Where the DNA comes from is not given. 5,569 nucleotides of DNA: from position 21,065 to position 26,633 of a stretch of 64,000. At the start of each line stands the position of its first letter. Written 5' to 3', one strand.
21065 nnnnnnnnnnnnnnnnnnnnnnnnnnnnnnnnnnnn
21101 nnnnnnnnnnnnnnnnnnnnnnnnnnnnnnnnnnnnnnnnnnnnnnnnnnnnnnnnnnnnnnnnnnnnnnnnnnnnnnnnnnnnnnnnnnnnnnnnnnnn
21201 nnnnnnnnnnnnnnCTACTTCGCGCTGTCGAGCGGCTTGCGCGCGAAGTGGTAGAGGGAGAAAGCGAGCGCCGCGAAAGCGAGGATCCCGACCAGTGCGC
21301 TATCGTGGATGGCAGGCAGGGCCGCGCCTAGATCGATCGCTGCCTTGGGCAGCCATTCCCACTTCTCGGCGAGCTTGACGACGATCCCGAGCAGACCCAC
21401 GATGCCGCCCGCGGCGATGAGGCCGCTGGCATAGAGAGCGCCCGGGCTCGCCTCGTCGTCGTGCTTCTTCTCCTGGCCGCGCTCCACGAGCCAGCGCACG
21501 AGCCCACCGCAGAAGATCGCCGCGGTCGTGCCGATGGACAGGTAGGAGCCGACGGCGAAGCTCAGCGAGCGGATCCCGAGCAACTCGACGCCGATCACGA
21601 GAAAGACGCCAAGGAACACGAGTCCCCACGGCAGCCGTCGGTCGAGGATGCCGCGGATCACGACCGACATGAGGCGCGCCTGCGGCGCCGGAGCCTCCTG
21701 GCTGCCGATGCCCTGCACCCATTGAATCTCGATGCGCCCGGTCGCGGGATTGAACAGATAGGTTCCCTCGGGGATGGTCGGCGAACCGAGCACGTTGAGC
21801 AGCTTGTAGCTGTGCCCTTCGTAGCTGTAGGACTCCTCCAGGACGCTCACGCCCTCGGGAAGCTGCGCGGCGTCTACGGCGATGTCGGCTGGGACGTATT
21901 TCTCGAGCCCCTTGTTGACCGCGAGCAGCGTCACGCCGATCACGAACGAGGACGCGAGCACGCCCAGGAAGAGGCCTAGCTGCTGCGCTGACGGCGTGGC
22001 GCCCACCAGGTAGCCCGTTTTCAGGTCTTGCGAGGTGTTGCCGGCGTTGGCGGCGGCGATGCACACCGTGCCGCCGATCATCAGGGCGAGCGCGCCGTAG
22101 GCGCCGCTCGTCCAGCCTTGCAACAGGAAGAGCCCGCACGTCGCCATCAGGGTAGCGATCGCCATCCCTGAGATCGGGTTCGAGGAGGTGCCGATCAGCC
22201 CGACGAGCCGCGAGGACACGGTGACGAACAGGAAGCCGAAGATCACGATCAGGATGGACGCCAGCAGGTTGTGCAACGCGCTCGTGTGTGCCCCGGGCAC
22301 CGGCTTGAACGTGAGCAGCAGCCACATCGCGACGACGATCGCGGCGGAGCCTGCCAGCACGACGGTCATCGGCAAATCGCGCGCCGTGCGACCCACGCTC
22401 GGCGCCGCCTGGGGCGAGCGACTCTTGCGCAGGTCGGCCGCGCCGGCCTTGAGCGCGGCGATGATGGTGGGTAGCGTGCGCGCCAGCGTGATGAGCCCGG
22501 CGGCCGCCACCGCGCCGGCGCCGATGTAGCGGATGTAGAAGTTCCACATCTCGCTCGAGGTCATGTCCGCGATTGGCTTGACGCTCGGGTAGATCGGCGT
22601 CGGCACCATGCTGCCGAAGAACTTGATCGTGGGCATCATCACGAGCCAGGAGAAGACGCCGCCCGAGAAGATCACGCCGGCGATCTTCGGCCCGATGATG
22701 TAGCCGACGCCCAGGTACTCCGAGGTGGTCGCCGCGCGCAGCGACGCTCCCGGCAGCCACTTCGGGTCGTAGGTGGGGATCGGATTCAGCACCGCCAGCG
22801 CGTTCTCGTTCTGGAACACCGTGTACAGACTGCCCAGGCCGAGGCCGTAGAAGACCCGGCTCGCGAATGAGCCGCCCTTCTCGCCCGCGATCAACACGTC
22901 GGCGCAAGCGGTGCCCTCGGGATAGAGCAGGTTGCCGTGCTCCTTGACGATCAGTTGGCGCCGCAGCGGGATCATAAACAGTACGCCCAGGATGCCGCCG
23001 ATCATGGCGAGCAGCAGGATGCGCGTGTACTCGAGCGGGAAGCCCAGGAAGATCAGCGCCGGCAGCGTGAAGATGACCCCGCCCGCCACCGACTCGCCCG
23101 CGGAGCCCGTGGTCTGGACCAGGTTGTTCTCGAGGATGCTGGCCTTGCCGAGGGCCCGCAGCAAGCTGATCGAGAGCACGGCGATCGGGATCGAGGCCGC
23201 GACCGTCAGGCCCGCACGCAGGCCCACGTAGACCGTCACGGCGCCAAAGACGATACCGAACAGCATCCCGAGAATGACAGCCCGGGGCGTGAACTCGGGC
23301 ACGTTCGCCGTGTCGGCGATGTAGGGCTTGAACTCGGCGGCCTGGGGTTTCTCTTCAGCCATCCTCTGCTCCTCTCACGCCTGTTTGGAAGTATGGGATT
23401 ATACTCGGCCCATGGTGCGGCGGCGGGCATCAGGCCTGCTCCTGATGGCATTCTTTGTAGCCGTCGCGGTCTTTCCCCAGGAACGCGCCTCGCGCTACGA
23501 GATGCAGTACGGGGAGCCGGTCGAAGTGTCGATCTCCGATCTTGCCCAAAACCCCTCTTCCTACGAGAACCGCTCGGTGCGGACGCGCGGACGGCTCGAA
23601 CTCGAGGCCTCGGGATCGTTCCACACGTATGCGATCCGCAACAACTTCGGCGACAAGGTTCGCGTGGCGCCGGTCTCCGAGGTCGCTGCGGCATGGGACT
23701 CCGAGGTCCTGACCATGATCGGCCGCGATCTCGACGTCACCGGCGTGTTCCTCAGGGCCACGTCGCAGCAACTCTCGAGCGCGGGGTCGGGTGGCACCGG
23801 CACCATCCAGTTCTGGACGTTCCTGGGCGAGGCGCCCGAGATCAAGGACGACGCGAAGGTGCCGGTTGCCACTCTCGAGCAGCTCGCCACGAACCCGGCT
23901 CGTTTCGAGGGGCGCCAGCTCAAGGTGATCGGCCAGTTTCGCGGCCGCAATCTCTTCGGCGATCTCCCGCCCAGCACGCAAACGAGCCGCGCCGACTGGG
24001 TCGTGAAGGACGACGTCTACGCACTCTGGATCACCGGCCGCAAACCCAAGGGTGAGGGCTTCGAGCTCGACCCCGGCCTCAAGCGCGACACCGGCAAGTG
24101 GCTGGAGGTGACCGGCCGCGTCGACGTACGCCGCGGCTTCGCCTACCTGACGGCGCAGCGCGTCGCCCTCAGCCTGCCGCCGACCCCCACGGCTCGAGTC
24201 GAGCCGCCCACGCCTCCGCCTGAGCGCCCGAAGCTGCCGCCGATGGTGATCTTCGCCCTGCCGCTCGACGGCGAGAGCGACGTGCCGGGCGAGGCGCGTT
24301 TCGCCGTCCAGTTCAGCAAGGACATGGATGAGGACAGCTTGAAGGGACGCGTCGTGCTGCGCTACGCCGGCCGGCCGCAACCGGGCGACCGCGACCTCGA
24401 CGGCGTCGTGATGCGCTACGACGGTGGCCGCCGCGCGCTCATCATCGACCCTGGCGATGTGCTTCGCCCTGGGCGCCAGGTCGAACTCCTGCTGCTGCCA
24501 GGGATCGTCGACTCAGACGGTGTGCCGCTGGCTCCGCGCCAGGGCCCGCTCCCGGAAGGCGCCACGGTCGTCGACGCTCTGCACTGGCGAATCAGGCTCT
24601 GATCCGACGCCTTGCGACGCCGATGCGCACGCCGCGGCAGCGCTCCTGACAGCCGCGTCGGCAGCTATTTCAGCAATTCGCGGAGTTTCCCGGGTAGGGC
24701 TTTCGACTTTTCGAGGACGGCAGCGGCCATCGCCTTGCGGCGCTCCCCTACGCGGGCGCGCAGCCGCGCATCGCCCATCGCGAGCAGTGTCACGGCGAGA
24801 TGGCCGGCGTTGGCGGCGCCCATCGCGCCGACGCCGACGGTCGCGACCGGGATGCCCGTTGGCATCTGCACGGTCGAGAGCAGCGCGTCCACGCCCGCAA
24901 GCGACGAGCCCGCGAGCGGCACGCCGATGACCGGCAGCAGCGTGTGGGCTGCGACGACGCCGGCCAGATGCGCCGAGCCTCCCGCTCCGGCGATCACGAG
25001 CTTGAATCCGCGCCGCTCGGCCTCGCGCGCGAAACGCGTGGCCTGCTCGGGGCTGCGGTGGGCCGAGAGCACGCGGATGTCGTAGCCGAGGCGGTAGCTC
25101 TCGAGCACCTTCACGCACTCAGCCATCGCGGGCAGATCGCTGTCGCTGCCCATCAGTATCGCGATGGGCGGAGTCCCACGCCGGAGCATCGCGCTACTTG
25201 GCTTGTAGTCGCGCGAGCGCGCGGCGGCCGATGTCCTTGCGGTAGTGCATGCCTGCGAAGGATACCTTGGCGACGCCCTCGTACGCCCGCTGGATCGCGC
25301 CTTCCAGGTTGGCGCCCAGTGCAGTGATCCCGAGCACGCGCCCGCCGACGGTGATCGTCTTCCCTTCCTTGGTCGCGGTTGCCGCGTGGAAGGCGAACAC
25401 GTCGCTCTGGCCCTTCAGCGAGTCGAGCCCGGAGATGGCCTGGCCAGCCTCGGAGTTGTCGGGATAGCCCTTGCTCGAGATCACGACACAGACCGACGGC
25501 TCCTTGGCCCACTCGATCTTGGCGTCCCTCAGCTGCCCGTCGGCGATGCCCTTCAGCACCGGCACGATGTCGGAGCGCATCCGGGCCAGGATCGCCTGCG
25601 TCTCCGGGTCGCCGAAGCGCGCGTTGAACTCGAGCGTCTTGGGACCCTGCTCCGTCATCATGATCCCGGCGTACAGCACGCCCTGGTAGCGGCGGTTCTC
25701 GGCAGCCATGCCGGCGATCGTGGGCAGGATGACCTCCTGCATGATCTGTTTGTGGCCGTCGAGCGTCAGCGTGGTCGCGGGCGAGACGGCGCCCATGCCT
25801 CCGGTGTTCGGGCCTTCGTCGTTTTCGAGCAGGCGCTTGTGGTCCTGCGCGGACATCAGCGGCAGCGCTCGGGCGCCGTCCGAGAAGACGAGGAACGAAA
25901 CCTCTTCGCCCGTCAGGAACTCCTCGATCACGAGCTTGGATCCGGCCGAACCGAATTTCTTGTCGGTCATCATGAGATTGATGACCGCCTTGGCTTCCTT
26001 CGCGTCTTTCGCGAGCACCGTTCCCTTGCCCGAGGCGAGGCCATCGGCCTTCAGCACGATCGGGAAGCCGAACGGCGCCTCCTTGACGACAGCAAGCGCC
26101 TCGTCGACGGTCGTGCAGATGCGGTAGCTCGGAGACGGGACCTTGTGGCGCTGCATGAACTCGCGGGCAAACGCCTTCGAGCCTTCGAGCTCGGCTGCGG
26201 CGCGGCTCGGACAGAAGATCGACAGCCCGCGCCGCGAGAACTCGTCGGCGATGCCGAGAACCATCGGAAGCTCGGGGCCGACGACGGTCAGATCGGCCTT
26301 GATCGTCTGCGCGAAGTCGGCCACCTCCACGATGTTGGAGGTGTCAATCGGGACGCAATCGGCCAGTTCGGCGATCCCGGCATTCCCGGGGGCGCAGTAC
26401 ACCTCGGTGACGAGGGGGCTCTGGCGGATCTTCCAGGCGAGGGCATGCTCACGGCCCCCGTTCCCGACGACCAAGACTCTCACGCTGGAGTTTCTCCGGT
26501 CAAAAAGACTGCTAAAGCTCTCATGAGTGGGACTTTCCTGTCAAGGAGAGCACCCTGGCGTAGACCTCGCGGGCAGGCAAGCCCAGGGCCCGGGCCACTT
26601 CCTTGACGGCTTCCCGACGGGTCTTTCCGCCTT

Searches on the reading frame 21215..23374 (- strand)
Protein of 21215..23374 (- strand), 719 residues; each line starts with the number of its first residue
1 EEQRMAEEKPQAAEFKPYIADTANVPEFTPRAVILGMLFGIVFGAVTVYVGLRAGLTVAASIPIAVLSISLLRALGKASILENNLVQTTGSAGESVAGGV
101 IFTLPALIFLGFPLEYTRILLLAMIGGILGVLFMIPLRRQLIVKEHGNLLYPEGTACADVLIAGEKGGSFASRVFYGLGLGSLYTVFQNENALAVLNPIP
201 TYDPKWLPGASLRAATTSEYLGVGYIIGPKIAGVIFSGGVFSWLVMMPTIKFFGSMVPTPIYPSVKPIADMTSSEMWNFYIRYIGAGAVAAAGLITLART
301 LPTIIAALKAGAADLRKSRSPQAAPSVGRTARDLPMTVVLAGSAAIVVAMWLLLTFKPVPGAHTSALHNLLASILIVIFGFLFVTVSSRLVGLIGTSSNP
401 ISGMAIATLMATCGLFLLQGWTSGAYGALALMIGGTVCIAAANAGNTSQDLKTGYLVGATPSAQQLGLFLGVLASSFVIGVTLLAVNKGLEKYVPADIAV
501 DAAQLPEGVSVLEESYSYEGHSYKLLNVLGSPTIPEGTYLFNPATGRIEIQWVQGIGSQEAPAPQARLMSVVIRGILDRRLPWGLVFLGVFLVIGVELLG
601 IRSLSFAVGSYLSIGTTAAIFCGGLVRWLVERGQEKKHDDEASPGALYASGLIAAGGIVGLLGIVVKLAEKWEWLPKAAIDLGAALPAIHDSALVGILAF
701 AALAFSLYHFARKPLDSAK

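Call 6: search_protein_families(library=pfam, proteins=[window:21215-23374:-], max_evalue=0.001)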
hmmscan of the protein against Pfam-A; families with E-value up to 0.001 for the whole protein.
window:21215-23374:- (719 aa): 1 family
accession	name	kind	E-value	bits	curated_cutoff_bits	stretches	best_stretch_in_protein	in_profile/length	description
PF03169.20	OPT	-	8.1e-90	302.7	25.8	2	27-491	1-495/623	OPT oligopeptide transporter protein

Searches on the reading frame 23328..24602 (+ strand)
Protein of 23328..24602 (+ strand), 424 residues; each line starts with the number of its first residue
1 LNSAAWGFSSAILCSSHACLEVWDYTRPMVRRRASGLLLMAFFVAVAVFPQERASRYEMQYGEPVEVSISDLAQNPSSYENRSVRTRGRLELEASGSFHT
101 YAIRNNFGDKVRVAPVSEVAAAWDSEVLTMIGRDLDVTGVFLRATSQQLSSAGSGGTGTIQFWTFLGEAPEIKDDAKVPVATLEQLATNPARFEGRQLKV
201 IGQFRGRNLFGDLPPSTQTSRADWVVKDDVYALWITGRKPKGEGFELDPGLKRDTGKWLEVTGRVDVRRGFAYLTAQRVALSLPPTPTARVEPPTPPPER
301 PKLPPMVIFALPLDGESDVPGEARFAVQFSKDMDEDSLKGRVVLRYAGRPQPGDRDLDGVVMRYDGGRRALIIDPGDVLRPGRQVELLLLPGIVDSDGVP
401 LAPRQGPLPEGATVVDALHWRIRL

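Call 6: search_protein_families(library=pfam, proteins=[window:23328-24602:+], max_evalue=0.001)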
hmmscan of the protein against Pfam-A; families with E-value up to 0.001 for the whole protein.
window:23328-24602:+ (424 aa): 1 family
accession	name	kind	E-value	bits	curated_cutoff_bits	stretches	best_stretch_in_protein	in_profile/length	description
PF13205.12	Big_5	-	1.7e-06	29.1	23.6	1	304-401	4-95/105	Bacterial Ig-like domain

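Call 32: search_protein_families(library=ncbifam, proteins=[window:23328-24602:+], max_evalue=0.01)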
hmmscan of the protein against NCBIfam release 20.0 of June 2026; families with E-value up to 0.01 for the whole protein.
window:23328-24602:+ (424 aa): 0 families

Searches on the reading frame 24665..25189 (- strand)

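Call 32: search_protein_families(library=ncbifam, proteins=[window:24665-25189:-], max_evalue=0.01)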
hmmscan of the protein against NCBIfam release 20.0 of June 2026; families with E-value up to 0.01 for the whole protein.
window:24665-25189:- (174 aa): 3 families
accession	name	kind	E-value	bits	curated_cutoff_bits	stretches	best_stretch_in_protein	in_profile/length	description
TIGR01162.1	purE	equivalog_domain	3.9e-53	179.1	149.6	1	9-164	1-154/156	5-(carboxyamino)imidazole ribonucleotide mutase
NF033503.1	LarB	equivalog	2.7e-07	30.5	175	1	8-130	81-205/209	nickel pincer cofactor biosynthesis protein LarB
NF009603.0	PRK13055.1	subfamily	0.0013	17.7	342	1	22-80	22-77/335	diacylglycerol kinase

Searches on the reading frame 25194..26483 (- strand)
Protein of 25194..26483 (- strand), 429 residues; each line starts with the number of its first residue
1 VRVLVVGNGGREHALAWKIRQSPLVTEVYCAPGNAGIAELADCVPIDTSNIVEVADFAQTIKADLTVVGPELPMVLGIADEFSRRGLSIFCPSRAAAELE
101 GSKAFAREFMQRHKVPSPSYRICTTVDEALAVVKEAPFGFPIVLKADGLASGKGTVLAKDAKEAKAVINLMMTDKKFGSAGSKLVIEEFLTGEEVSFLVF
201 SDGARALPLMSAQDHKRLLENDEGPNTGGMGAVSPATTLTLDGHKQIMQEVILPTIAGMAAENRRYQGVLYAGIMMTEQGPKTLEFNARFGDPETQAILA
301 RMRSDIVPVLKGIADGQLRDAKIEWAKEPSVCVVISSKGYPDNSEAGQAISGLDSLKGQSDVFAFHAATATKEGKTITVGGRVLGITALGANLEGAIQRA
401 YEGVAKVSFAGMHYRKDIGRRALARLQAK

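Call 6: search_protein_families(library=pfam, proteins=[window:25194-26483:-], max_evalue=0.001)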
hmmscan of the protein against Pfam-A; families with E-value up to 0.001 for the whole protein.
window:25194-26483:- (429 aa): 6 families
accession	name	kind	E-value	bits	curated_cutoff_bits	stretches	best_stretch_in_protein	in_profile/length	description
PF01071.24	GARS_A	-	2.5e-72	243.3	27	1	101-295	1-194/194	Phosphoribosylglycinamide synthetase, ATP-grasp (A) domain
PF02844.21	GARS_N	-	2.3e-37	128.2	29.5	1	1-100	1-100/100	Phosphoribosylglycinamide synthetase, N domain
PF02843.22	GARS_C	-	7.4e-30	103.6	34.8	1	330-421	1-92/92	Phosphoribosylglycinamide synthetase, C domain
PF02786.22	CPSase_L_D2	-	1.1e-06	28.8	19.8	1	105-245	4-139/211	Carbamoyl-phosphate synthase L chain, ATP binding domain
PF08443.16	RimK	-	8.1e-05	22.7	21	1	105-170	6-71/188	RimK-like ATP-grasp domain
PF02655.19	ATP-grasp_3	-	0.00013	22.6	23.2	1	106-291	7-158/160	ATP-grasp domain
